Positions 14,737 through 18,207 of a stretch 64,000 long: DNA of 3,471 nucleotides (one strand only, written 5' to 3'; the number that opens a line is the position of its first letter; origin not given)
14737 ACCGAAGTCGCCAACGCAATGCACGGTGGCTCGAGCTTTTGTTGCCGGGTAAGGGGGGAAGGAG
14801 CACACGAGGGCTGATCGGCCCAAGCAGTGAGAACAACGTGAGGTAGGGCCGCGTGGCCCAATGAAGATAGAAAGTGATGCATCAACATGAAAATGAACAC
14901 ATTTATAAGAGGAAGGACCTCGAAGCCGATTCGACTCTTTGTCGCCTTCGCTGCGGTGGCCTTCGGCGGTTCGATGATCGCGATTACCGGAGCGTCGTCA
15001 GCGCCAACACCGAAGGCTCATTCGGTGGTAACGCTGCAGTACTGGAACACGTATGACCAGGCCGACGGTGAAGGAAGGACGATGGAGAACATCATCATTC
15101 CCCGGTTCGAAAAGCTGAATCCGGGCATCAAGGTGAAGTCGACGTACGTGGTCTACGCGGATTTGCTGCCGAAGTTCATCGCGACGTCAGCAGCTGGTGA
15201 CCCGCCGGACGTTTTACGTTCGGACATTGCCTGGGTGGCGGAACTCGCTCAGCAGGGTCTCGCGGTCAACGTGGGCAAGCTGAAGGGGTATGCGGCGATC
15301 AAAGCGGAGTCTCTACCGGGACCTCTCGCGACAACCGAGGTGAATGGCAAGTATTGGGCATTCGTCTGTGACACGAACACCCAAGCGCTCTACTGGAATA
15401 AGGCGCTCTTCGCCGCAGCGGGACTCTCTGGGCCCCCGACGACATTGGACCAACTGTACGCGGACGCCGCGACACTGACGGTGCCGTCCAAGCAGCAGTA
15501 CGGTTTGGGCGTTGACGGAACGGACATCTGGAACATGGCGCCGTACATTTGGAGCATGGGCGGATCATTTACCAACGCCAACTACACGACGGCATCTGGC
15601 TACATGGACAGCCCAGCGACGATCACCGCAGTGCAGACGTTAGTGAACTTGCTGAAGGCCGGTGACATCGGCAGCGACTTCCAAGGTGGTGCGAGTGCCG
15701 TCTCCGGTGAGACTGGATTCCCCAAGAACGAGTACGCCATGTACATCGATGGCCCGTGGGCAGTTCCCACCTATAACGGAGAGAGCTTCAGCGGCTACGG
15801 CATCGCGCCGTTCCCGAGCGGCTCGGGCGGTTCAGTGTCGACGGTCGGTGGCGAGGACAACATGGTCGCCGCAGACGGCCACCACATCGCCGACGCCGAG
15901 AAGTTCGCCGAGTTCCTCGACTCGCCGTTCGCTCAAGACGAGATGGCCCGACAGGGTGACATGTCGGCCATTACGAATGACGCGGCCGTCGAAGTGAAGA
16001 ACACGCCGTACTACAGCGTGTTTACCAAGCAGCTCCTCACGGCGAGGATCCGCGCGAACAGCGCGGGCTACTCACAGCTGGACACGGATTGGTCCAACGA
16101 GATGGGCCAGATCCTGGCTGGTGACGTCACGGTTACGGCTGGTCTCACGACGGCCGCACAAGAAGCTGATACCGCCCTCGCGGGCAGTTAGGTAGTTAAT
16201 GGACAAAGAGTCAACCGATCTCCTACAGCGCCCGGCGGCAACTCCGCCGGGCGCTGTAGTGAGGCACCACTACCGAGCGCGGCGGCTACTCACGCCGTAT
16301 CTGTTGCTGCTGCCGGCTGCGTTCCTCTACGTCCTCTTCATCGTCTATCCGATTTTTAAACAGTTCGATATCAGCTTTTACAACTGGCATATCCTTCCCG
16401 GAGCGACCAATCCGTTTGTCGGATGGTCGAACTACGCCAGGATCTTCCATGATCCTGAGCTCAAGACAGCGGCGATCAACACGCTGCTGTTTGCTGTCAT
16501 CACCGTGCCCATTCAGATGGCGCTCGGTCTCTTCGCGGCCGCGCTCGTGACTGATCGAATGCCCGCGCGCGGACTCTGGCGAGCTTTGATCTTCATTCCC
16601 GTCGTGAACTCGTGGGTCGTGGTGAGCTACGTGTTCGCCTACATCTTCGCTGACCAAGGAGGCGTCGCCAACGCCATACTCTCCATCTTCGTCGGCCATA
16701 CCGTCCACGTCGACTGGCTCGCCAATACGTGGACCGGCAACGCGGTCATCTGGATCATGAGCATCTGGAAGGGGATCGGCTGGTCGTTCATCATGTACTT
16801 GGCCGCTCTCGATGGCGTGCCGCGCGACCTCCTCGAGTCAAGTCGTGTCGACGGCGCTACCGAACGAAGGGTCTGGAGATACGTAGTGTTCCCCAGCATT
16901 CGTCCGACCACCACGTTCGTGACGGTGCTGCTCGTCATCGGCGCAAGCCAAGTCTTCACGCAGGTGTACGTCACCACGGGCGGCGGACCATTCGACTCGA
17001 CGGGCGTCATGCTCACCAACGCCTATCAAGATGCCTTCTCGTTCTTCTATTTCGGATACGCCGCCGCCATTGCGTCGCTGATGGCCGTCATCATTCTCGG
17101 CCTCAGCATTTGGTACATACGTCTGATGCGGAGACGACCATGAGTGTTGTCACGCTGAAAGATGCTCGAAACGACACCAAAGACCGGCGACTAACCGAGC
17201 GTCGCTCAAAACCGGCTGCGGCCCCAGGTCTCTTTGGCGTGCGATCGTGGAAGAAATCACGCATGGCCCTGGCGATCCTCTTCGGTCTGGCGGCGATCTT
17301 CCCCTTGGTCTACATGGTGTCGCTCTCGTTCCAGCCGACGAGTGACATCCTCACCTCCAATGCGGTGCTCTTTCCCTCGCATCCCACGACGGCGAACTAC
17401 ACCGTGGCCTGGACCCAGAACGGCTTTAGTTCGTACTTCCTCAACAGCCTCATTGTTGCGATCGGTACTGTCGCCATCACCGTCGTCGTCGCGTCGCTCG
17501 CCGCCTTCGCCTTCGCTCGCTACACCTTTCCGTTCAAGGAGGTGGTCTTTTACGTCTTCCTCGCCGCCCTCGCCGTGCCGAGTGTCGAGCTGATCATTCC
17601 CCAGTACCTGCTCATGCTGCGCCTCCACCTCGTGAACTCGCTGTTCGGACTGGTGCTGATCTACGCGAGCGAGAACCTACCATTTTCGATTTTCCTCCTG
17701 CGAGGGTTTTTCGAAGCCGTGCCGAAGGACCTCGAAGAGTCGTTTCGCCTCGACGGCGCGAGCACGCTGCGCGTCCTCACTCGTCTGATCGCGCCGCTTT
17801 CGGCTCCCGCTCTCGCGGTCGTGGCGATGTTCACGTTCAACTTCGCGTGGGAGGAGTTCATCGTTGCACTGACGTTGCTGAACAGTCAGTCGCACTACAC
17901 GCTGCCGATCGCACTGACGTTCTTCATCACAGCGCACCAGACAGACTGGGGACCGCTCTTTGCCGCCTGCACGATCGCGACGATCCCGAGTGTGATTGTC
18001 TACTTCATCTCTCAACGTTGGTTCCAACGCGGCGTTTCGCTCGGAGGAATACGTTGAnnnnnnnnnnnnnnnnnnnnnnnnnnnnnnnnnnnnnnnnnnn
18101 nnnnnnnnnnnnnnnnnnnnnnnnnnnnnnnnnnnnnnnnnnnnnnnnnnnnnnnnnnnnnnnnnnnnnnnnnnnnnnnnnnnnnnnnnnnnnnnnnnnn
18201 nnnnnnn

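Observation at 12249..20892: Complete alpha-1,6-glucan import and breakdown operon: ROK - GH15 - ABC - cytoplasmic GH66 - ATPase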

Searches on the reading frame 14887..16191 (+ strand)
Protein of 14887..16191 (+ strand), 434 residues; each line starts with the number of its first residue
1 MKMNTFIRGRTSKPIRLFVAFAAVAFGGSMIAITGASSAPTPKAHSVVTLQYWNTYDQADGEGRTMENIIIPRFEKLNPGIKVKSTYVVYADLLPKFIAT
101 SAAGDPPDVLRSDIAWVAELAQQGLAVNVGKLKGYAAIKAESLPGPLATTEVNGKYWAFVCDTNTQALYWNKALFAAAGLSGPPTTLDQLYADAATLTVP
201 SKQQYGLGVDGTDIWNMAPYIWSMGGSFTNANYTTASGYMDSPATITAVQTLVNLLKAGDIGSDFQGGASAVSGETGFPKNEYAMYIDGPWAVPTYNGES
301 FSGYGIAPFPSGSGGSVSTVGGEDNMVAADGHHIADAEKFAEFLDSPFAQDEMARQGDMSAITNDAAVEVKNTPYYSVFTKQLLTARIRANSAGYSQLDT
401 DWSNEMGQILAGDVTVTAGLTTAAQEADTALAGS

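Call 3: search_protein_families(library=pfam, proteins=[window:14887-16191:+])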
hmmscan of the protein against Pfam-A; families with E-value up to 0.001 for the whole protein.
window:14887-16191:+ (434 aa): 2 families
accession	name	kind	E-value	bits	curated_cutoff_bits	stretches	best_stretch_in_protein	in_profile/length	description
PF01547.30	SBP_bac_1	-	4.7e-32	112.7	26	1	63-347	7-303/307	Bacterial extracellular solute-binding protein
PF13531.11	SBP_bac_11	-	2.5e-05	24.6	25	0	70-128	16-70/227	Bacterial extracellular solute-binding protein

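Call 4: search_protein_families(library=ncbifam, proteins=[window:14887-16191:+])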
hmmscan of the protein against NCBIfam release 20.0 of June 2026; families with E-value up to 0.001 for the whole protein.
window:14887-16191:+ (434 aa): 1 family
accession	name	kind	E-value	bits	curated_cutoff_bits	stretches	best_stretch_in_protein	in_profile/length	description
NF007011.0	PRK09474.1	equivalog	3e-13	49.4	291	1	73-321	52-286/396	maltose/maltodextrin ABC transporter substrate-binding protein MalE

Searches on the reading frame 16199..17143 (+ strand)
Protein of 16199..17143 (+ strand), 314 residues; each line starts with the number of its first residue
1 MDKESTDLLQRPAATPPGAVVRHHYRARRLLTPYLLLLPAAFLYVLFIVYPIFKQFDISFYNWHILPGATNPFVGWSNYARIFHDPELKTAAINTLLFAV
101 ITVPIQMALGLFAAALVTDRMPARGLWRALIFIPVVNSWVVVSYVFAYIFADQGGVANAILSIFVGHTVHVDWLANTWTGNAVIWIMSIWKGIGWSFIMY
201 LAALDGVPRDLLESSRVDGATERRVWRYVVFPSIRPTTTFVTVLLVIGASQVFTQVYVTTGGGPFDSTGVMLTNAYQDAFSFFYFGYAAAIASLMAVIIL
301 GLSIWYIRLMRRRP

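Call 3: search_protein_families(library=pfam, proteins=[window:16199-17143:+])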
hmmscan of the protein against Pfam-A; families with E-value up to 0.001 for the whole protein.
window:16199-17143:+ (314 aa): 1 family
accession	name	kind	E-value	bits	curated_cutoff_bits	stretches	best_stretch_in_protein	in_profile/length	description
PF00528.27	BPD_transp_1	-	1.4e-14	54.7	26.4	1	108-312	3-181/184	Binding-protein-dependent transport system inner membrane component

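Call 4: search_protein_families(library=ncbifam, proteins=[window:16199-17143:+])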
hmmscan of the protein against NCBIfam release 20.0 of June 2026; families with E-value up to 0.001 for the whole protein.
window:16199-17143:+ (314 aa): 13 families
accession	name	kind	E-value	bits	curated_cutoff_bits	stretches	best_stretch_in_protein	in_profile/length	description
NF007852.0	PRK10561.1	equivalog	3.3e-27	96.1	335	1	24-310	7-288/295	sn-glycerol-3-phosphate ABC transporter permease UgpA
NF040931.1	ABC_arch_GlcT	equivalog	4.1e-27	95.5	360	1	38-306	3-267/278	glucose ABC transporter permease GlcT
NF008232.0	PRK10999.1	equivalog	5.1e-19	68.4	392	1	60-311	252-516/520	maltose ABC transporter permease MalF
NF011624.0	PRK15050.1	equivalog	1.8e-11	43.7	247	1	23-312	14-288/297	2-aminoethylphosphonate ABC transporter permease subunit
TIGR03262.1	PhnU2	equivalog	3e-10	39.4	593.25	1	40-247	10-202/546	putative 2-aminoethylphosphonate ABC transporter permease subunit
TIGR02140.1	permease_CysW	equivalog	3.8e-08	33.1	329.1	1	36-300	5-249/261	sulfate ABC transporter permease subunit CysW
NF006956.0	PRK09433.2-5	equivalog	1.5e-06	27.1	984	1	94-311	72-271/543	thiamine/thiamine pyrophosphate ABC transporter permease ThiP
TIGR00969.1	3a0106s02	subfamily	3.5e-06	26.7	240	1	75-300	46-263/272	sulfate ABC transporter permease subunit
NF008620.0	PRK11602.1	equivalog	4.9e-06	26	442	1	81-302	55-268/291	sulfate/thiosulfate ABC transporter permease CysW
TIGR02141.1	modB_ABC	equivalog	1.2e-05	25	182.6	1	95-256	3-155/208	molybdate ABC transporter permease subunit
TIGR03226.1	PhnU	equivalog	2.2e-05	24.1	283.45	1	26-312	36-306/311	2-aminoethylphosphonate ABC transporter permease subunit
NF040932.1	ABC_arch_GlcU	equivalog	0.00019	21.2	340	1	194-308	146-262/272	glucose ABC transporter permease GlcU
NF006939.0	PRK09421.1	equivalog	0.00032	20.2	262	1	93-243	13-155/230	molybdate ABC transporter permease subunit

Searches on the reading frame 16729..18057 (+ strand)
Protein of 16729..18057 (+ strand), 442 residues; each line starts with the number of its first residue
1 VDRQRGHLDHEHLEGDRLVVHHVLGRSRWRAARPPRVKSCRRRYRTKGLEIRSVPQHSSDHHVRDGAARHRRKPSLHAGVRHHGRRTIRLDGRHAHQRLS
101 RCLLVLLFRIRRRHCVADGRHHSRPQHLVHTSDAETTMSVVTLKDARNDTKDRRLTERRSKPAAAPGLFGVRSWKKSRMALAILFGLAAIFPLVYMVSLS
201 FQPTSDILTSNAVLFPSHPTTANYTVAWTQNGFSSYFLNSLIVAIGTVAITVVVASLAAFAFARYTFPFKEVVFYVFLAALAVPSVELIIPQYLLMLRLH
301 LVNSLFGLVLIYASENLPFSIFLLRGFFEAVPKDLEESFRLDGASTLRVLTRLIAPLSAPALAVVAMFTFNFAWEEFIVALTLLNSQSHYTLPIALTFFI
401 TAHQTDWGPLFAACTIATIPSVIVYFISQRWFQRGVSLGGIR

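Call 3: search_protein_families(library=pfam, proteins=[window:16729-18057:+])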
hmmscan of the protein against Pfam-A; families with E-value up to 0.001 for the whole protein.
window:16729-18057:+ (442 aa): 1 family
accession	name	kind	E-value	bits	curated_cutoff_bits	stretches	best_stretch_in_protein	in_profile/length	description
PF00528.27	BPD_transp_1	-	3.5e-17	63.2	26.4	1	253-437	3-183/184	Binding-protein-dependent transport system inner membrane component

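Call 4: search_protein_families(library=ncbifam, proteins=[window:16729-18057:+])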
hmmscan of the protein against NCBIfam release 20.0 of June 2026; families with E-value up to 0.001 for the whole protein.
window:16729-18057:+ (442 aa): 11 families
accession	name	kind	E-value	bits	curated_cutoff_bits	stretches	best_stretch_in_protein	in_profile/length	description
NF040932.1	ABC_arch_GlcU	equivalog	3.4e-34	118.7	340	1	182-438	9-267/272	glucose ABC transporter permease GlcU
NF008231.0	PRK10998.1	equivalog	8.8e-29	101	261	1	222-441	70-294/296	maltose ABC transporter permease MalG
NF008210.0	PRK10973.1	equivalog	2.8e-27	96.1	297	1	189-436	23-276/281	sn-glycerol-3-phosphate ABC transporter permease UgpE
NF007047.0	PRK09500.1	equivalog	3.3e-11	43.3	326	1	220-429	43-249/257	spermidine/putrescine ABC transporter permease PotC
TIGR02141.1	modB_ABC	equivalog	1.9e-07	30.9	182.6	1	240-428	3-202/208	molybdate ABC transporter permease subunit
TIGR01581.1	Mo_ABC_porter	hypoth_equivalog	1.3e-06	28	210.3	1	231-406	17-204/225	ABC transporter permease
NF040839.1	tungstate_WtpB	equivalog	2.9e-06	27.1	340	1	237-380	46-200/251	tungstate ABC transporter permease WtpB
NF011624.0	PRK15050.1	equivalog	5.6e-06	25.7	247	1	188-423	27-277/297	2-aminoethylphosphonate ABC transporter permease subunit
TIGR02139.1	permease_CysT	equivalog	9.4e-06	25.4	246.1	1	218-423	33-247/265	sulfate ABC transporter permease subunit CysT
NF006939.0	PRK09421.1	equivalog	9.5e-06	25.2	262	1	239-433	14-221/230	molybdate ABC transporter permease subunit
NF008232.0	PRK10999.1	equivalog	1.5e-05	24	392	1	317-382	387-454/520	maltose ABC transporter permease MalF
